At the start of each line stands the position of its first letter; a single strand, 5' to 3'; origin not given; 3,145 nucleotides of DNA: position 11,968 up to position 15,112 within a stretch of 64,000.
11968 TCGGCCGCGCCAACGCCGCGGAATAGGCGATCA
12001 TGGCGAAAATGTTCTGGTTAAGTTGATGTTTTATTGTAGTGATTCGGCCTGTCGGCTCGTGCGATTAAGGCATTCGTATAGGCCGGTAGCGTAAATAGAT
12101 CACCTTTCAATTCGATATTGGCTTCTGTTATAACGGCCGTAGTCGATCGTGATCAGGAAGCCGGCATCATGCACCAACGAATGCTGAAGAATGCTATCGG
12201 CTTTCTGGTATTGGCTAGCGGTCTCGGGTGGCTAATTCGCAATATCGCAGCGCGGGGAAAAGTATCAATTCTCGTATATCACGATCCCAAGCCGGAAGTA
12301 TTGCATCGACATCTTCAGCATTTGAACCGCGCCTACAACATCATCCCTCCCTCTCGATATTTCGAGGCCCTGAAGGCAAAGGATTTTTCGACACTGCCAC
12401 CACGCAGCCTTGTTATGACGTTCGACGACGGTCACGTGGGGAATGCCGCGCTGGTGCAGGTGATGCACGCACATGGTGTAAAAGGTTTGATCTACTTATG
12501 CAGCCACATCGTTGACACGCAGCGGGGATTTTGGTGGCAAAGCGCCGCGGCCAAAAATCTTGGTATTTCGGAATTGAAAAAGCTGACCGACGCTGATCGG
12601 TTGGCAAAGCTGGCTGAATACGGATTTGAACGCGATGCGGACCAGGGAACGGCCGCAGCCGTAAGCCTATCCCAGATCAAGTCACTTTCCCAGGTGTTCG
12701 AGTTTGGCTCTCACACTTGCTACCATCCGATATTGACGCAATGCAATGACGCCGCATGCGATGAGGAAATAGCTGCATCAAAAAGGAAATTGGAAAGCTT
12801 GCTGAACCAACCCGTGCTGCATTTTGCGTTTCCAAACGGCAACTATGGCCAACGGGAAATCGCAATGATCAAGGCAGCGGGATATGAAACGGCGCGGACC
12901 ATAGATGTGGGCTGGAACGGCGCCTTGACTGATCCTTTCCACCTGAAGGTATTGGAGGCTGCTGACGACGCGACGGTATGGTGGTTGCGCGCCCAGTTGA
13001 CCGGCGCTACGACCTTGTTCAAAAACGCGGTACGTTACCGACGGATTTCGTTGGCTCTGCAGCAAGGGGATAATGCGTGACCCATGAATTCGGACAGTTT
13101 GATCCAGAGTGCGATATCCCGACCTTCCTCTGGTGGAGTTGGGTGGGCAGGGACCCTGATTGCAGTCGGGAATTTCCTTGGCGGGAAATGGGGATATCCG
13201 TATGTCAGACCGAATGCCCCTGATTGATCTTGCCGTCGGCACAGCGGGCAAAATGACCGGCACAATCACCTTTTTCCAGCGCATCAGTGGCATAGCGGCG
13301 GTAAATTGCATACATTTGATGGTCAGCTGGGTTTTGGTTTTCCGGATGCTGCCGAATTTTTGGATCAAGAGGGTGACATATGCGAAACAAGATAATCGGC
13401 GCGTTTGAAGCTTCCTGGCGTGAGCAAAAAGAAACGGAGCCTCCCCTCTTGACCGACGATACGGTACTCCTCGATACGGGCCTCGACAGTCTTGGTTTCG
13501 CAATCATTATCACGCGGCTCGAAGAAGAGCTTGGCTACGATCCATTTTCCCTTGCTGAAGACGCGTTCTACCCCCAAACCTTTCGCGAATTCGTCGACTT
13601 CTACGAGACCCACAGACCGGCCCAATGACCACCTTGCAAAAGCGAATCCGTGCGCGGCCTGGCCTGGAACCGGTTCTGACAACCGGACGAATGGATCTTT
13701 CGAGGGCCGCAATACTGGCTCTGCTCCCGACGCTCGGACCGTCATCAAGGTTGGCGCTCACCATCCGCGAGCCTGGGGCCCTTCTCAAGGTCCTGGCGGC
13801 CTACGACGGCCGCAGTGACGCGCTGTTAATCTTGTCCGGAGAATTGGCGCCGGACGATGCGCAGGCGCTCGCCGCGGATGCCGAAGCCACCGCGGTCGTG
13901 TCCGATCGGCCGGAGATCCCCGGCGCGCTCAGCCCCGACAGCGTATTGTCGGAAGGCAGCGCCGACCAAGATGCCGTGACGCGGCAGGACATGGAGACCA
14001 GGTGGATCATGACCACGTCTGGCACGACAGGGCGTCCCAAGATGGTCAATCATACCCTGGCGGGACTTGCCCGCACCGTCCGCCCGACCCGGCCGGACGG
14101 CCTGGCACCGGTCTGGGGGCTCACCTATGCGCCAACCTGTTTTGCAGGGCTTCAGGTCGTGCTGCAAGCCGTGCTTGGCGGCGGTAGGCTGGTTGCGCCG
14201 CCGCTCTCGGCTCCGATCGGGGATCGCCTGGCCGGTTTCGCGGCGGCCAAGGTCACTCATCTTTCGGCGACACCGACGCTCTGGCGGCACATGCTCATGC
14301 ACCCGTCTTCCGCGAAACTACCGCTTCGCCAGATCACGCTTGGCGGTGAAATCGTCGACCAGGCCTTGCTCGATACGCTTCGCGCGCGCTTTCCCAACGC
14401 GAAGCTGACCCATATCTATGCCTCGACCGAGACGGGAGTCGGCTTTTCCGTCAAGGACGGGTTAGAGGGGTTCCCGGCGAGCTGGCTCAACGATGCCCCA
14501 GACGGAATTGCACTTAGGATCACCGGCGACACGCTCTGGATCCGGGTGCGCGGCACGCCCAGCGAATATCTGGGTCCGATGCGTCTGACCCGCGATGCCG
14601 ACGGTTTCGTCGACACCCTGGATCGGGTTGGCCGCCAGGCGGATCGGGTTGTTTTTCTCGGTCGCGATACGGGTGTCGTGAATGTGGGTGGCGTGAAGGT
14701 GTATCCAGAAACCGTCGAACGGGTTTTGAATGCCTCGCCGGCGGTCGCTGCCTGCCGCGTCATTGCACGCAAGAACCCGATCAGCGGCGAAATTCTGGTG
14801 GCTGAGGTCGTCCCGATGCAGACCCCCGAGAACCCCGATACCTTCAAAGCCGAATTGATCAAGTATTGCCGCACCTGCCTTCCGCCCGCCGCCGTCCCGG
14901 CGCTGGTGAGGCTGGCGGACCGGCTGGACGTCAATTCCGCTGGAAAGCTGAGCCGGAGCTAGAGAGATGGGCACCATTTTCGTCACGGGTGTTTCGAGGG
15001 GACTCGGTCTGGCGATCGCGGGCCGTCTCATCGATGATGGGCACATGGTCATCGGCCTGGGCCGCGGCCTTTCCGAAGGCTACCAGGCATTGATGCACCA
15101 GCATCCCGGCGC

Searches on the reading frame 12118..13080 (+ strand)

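Call 45: search_protein_families(library=pfam, proteins=[window:12118-13080:+], max_evalue=0.0001)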
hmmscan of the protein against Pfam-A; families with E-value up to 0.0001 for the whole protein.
window:12118-13080:+ (320 aa): 1 family
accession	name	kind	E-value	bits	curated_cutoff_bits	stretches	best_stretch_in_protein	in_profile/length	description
PF01522.26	Polysacc_deac_1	-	6.6e-15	55.6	23.1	1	93-258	4-123/124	Polysaccharide deacetylase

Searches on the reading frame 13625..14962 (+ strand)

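Call 45: search_protein_families(library=pfam, proteins=[window:13625-14962:+], max_evalue=0.0001)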
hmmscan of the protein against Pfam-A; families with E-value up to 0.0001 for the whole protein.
window:13625-14962:+ (445 aa): 2 families
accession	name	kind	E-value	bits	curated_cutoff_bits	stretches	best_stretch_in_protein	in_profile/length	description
PF00501.34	AMP-binding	-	1.8e-25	90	29.9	1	80-276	110-330/384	AMP-binding enzyme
PF13193.12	AMP-binding_C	-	3.5e-13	50.7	24.5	1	364-441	2-76/76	AMP-binding enzyme C-terminal domain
